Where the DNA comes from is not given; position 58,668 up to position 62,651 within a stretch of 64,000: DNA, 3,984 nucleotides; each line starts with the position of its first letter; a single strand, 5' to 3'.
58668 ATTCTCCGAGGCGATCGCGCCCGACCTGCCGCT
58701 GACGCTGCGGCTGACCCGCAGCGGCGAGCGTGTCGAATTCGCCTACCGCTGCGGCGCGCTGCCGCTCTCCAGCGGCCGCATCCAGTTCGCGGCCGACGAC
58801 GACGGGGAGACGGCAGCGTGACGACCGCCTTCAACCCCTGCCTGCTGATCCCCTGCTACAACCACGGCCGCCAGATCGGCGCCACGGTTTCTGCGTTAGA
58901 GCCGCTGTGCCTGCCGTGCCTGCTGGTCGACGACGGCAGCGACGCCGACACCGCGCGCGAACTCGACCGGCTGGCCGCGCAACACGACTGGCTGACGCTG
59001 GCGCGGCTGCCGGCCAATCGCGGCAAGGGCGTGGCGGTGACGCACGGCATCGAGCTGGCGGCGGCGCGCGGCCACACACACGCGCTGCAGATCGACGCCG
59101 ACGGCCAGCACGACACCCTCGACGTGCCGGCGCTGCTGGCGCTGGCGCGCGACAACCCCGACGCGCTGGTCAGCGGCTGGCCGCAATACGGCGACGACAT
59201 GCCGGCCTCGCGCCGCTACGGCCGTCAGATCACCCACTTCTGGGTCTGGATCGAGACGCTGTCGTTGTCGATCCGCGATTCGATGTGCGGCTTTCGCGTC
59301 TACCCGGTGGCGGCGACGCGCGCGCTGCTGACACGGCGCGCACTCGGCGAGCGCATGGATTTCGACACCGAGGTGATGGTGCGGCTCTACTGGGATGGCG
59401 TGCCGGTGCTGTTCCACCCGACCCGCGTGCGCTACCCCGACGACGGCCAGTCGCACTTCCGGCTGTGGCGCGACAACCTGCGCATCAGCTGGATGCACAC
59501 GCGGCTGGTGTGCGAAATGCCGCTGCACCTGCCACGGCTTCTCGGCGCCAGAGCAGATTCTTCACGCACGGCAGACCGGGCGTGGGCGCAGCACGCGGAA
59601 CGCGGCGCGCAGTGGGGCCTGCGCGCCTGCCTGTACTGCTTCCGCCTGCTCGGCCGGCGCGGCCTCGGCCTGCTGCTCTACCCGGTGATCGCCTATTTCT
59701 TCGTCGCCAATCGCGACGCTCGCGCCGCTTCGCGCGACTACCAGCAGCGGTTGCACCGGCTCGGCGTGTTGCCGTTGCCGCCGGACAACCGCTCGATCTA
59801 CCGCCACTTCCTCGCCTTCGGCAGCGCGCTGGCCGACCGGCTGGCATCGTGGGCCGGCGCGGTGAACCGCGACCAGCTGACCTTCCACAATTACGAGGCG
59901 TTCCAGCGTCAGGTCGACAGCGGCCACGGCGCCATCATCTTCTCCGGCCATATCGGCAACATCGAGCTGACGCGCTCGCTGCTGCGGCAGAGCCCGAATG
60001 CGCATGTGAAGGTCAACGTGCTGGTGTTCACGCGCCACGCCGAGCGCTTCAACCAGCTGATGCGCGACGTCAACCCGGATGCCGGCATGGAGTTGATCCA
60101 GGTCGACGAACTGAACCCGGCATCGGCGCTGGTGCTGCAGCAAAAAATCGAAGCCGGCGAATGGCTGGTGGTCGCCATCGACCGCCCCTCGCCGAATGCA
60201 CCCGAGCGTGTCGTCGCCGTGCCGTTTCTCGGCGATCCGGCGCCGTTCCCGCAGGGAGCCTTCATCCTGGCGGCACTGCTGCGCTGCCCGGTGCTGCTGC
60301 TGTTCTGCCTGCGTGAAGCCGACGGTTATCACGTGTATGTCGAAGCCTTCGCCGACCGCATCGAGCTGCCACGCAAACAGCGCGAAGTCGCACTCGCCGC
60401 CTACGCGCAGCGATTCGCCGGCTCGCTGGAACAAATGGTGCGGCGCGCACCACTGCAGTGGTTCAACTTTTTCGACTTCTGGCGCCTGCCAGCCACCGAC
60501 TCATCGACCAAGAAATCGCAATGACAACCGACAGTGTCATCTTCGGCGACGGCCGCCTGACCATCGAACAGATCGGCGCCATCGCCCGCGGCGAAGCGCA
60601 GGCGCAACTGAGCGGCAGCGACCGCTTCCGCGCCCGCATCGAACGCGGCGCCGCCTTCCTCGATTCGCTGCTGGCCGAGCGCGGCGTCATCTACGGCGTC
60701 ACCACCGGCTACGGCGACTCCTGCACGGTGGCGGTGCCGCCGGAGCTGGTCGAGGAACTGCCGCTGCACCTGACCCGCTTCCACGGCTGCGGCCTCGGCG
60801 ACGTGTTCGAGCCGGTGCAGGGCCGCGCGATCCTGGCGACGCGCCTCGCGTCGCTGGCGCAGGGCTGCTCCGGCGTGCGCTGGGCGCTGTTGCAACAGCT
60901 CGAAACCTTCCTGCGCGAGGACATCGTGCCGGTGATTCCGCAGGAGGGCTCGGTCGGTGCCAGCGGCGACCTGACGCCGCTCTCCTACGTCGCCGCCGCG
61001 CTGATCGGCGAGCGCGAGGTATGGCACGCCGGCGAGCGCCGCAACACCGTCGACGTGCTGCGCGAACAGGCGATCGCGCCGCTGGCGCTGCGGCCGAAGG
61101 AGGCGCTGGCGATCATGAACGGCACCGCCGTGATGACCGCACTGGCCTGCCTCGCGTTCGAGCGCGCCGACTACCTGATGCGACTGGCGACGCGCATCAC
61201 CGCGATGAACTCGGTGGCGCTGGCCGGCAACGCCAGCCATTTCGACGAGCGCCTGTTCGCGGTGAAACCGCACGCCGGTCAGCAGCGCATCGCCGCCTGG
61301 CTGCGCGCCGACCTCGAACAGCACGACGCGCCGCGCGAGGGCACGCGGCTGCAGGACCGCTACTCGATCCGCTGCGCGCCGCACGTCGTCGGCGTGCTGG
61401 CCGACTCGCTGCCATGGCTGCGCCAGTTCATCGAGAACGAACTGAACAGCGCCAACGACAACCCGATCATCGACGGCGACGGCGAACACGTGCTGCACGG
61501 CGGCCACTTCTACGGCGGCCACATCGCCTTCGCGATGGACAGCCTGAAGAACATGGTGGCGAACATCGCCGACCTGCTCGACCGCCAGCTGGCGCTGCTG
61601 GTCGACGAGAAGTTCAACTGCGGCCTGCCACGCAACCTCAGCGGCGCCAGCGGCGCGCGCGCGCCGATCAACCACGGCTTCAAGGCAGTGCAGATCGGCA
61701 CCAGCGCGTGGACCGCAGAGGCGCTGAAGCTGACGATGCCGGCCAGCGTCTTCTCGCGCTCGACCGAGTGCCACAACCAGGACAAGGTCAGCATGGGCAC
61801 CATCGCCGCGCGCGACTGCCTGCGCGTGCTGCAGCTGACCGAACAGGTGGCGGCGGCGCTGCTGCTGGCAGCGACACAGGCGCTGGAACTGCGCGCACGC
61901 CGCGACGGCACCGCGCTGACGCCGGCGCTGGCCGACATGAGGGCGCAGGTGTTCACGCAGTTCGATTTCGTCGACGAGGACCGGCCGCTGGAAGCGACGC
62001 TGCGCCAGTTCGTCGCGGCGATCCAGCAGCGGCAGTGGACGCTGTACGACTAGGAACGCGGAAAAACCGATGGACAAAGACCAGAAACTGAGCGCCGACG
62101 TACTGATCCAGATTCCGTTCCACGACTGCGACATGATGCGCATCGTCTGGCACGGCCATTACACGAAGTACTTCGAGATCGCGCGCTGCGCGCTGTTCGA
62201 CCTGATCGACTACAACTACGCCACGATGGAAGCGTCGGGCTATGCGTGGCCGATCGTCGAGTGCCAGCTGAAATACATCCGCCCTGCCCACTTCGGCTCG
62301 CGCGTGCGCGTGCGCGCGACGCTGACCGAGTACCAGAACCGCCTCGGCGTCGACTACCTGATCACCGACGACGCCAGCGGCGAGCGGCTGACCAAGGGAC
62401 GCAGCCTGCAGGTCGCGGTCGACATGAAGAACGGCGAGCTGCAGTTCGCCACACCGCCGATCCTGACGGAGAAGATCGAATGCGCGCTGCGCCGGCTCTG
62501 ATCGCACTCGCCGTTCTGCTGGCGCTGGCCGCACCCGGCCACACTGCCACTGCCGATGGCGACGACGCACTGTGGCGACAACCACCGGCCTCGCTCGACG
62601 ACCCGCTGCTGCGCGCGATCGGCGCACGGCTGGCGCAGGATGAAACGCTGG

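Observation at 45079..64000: Flexirubin-type aryl-polyene + dialkylresorcinol (APE-DAR) pigment/lipid cluster in three blocks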

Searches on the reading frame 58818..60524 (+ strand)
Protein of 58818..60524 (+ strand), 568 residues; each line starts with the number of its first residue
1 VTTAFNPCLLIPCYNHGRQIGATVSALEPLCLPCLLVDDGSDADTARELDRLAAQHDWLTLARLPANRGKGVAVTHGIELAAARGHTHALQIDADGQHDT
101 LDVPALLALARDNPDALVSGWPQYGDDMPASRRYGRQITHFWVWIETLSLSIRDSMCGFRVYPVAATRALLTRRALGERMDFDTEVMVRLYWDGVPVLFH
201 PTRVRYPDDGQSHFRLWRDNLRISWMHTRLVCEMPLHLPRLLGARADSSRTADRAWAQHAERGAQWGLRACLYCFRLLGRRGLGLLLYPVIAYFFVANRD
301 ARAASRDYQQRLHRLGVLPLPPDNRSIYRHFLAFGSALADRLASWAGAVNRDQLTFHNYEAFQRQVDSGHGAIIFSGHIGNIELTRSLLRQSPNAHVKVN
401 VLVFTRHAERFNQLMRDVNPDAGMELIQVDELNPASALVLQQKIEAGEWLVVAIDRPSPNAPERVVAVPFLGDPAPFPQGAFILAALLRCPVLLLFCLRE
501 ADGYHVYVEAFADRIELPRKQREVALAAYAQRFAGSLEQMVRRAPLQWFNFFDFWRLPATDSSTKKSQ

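Call 9: search_protein_families(library=pfam, proteins=[window:58818-60524:+], max_evalue=0.01)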
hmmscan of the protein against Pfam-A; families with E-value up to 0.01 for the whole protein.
window:58818-60524:+ (568 aa): 2 families
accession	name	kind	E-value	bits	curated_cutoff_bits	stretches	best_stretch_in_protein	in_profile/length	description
PF00535.33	Glycos_transf_2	-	2.3e-14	54.1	23.3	1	9-176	2-164/168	Glycosyl transferase family 2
PF03279.18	Lip_A_acyltrans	-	1.5e-13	51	22.3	1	350-556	101-294/295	Bacterial lipid A biosynthesis acyltransferase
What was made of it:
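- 58818..60524 (+): ApeJ-like GT2 glycosyltransferase / LpxL-type acyltransferase. PF00535 + PF03279 (call 9).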

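Call 11: search_protein_families(library=ncbifam, proteins=[window:58818-60524:+], max_evalue=0.001)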
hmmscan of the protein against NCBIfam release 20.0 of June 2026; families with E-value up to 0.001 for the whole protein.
window:58818-60524:+ (568 aa): 9 families
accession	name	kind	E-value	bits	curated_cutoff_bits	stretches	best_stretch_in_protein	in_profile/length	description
NF058614.1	PPMAGASynPpgS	equivalog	4.6e-13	49.1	370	1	9-166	4-161/226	polyprenyl-phospho-N-acetylgalactosaminyl synthase PpgS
NF005120.0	PRK06553.1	equivalog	4.8e-11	42.6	273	1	352-556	114-307/308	lipid A biosynthesis lauroyl acyltransferase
TIGR03937.1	PgaC_IcaA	equivalog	5.6e-11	42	422.3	1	9-100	49-140/407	poly-beta-1,6-N-acetyl-D-glucosamine synthase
NF005919.0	PRK07920.1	equivalog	2.5e-09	36.6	209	1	342-556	89-294/311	phosphatidylinositol mannoside acyltransferase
NF006437.0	PRK08733.1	equivalog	1.2e-06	27.9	540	1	327-558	81-298/306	LpxL/LpxP family Kdo(2)-lipid IV(A) lauroyl/palmitoleoyl acyltransferase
TIGR02207.1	lipid_A_htrB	subfamily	4.4e-06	26.3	297.8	1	329-549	77-285/303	LpxL/LpxP family Kdo(2)-lipid IV(A) lauroyl/palmitoleoyl acyltransferase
NF006270.0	PRK08419.1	equivalog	5.2e-06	26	248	1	351-552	94-285/298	lipid A biosynthesis lauroyl acyltransferase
NF006487.0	PRK08905.1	equivalog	5.9e-06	25.5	281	1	350-562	82-280/290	lysophospholipid acyltransferase family protein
TIGR04182.1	glyco_TIGR04182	equivalog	3.9e-05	23.2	325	1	8-111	3-99/293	S-layer glycoprotein N-glycosyltransferase AglJ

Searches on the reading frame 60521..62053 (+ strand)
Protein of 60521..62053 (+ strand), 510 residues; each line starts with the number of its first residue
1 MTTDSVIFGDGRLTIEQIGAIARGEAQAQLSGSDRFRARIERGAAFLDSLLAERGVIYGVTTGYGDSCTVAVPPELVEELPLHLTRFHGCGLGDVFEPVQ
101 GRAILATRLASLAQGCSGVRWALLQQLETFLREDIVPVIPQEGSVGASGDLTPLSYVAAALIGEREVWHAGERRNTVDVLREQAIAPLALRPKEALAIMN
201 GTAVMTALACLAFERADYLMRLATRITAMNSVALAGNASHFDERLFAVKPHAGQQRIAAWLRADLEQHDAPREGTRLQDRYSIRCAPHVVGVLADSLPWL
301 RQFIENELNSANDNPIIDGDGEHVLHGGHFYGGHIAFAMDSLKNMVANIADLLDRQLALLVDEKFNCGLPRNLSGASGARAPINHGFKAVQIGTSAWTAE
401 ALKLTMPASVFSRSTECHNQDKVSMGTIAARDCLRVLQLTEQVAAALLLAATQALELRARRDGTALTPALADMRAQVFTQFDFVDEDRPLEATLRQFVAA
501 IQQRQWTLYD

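Call 9: search_protein_families(library=pfam, proteins=[window:60521-62053:+], max_evalue=0.01)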
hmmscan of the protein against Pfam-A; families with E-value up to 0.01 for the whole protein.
window:60521-62053:+ (510 aa): 1 family
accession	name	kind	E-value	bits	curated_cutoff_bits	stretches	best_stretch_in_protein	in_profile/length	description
PF00221.24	Lyase_aromatic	-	1.7e-161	538.5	27.3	1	13-474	1-465/466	Aromatic amino acid lyase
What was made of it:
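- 60521..62053 (+): MIO aromatic amino-acid ammonia-lyase (probable tyrosine ammonia-lyase). PF00221 538 bits (call 9).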

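Call 11: search_protein_families(library=ncbifam, proteins=[window:60521-62053:+], max_evalue=0.001)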
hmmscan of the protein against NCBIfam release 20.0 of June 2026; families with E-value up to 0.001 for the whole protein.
window:60521-62053:+ (510 aa): 8 families
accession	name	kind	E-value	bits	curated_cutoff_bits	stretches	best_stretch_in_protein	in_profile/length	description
NF041222.1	BagA_FevW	exception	9.4e-123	410.6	1000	1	12-501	7-514/529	bagremycin/ferroverdin biosynthesis tyrosine ammonia-lyase BagA/FevW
NF006871.0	PRK09367.1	subfamily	5.5e-121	404.7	524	1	6-505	4-496/505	histidine ammonia-lyase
TIGR01225.1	hutH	equivalog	9.7e-117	390.5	539.15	1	7-506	2-494/506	histidine ammonia-lyase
NF053541.1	FlxA_rubin_TAL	equivalog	3.8e-98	329.1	700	1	27-501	13-496/498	flexirubin biosynthesis tyrosine ammonia-lyase FlxA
TIGR03832.1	Tyr_2_3_mutase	equivalog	3.7e-93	312.8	501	1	12-490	5-496/507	tyrosine 2,3-aminomutase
TIGR04475.1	Phe_D_beta_mut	equivalog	3.4e-92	309.7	800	2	10-267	7-262/510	phenylalanine aminomutase (D-beta-phenylalanine forming)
TIGR01226.1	phe_am_lyase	equivalog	5.2e-89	299.4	519.15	1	12-462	39-505/680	phenylalanine ammonia-lyase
TIGR04473.1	taxol_Phe_23mut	exception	6e-62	209.9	1250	1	9-460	31-499/687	phenylalanine aminomutase (L-beta-phenylalanine forming)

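Call 33: search_solved_structures(query=window:60521-62053:+, max_evalue=1e-20, show_alignments=0)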
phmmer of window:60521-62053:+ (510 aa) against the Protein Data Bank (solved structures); distinct sequences matched with E-value up to 1e-20: 39.
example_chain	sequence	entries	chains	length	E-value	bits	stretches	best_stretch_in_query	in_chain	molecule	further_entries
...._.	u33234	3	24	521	4.2e-71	243.5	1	10-496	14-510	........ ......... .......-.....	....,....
2rjr_A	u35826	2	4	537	1.5e-70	241.8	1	12-469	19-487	Tyrosine aminomutase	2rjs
2ohy_A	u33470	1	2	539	1.5e-70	241.8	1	12-469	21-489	Tyrosine aminomutase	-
2qve_A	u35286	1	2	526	1.7e-70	241.5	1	12-469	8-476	Tyrosine Aminomutase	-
2o6y_A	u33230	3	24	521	4.3e-70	240.2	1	10-496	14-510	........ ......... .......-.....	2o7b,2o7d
3kdz_A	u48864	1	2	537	5.3e-70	239.9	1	12-469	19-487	Histidine ammonia-lyase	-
3kdy_A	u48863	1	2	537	6.1e-70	239.7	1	12-469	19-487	Histidine ammonia-lyase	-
6v6h_A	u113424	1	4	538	1.7e-67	231.7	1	25-458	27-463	Histidine ammonia-lyase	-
7tqr_A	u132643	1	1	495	6.2e-65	223.2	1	9-492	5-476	Probable histidine ammonia-lyase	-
3unv_A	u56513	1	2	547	6.3e-65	223.2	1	13-492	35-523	AdmH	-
2nyn_A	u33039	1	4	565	3e-64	220.9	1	4-461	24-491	Phenylalanine/histidine ammonia-lyase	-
3czo_A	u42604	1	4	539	5.4e-64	220.1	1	6-461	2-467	Histidine ammonia-lyase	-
5ltm_B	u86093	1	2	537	1.9e-63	218.3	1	6-461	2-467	phenylalanine ammonia lyase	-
9eq5_A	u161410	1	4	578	3.7e-63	217.3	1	11-462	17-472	Histidine ammonia-lyase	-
4baa_A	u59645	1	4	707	5.9e-63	216.7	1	8-462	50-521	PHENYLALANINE AMMONIA-LYASE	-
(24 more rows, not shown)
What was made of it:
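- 60521..62053 (+): The best PDB match is R. sphaeroides TAL, then tyrosine aminomutases; HAL scores lower (call 33).
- The lyase is nearest to R. sphaeroides TAL and to tyrosine aminomutases (call 33).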

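Call 34: search_solved_structures(query=window:60521-62053:+, max_evalue=1e-70, show_alignments=1)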
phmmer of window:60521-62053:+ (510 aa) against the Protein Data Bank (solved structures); distinct sequences matched with E-value up to 1e-70: 1.
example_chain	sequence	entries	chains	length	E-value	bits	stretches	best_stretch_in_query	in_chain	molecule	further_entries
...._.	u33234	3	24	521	4.2e-71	243.5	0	10-496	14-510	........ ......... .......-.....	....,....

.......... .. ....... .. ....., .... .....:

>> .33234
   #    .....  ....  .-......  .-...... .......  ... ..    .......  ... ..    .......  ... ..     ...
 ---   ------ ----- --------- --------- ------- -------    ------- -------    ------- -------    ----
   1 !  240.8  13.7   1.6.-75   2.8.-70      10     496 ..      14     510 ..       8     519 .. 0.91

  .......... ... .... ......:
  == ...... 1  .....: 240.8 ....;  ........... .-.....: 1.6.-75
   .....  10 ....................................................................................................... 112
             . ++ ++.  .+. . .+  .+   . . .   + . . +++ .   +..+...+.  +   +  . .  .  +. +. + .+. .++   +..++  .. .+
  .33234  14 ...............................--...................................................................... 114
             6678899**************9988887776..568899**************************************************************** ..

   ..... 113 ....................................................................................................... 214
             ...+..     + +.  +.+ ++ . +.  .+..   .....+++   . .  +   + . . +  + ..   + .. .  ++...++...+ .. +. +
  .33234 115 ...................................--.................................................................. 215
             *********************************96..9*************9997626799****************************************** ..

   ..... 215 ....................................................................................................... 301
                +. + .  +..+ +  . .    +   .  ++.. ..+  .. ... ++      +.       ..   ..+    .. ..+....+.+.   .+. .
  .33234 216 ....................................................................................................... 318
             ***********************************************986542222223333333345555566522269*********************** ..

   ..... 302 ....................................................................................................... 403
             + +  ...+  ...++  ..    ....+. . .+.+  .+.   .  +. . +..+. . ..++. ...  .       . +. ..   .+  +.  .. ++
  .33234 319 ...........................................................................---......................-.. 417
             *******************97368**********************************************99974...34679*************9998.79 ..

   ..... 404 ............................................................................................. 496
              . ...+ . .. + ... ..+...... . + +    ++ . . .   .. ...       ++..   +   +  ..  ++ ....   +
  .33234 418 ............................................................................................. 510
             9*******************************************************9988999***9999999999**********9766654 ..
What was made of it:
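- The lyase has Phe, not His, at the position equivalent to RsTAL His89 (call 34).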

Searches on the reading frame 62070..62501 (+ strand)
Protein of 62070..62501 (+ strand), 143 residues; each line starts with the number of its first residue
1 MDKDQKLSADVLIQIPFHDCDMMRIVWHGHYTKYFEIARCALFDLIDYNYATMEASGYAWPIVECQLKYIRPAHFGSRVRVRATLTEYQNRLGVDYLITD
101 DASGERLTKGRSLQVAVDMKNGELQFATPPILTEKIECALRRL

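Call 9: search_protein_families(library=pfam, proteins=[window:62070-62501:+], max_evalue=0.01)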
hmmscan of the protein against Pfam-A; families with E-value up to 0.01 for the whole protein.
window:62070-62501:+ (143 aa): 3 families
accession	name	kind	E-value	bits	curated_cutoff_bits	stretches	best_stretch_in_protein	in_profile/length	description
PF13279.12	4HBT_2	-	1.1e-13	52.2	25.5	1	16-123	2-110/122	Thioesterase-like superfamily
PF03061.28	4HBT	-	3.5e-08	34.1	20.6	1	25-93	3-64/79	Thioesterase superfamily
PF01643.23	Acyl-ACP_TE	-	0.00014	22.1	23.7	1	52-124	48-120/131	Acyl-ACP thioesterase N-terminal domain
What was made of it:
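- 62070..62501 (+): ApeK-like 4HBT thioesterase. 4HBT_2 52 bits (call 9).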

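Call 48: search_protein_families(library=ncbifam, proteins=[window:62070-62501:+], max_evalue=0.01)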
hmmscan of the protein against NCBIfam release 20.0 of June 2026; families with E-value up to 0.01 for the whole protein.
window:62070-62501:+ (143 aa): 6 families
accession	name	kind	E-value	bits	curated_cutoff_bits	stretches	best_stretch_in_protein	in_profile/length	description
TIGR00051.1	TIGR00051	subfamily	1.6e-15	57.5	68.7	1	15-121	4-110/117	YbgC/FadM family acyl-CoA thioesterase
NF047424.1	MenI_Staph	exception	1.9e-14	53.8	225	1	13-118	8-113/148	1,4-dihydroxy-2-naphthoyl-CoA hydrolase MenI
TIGR02799.1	thio_ybgC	equivalog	2.1e-09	37.7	141.35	1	13-94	5-88/126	tol-pal system-associated acyl-CoA thioesterase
NF008065.0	PRK10800.1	equivalog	0.00012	22.2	185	1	13-118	10-115/134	tol-pal system-associated acyl-CoA thioesterase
NF005716.0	PRK07531.1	equivalog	0.0018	17.1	592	1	30-135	367-470/495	carnitine 3-dehydrogenase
TIGR02286.1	PaaD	equivalog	0.0075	16.4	118.9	1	41-96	37-93/114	hydroxyphenylacetyl-CoA thioesterase PaaI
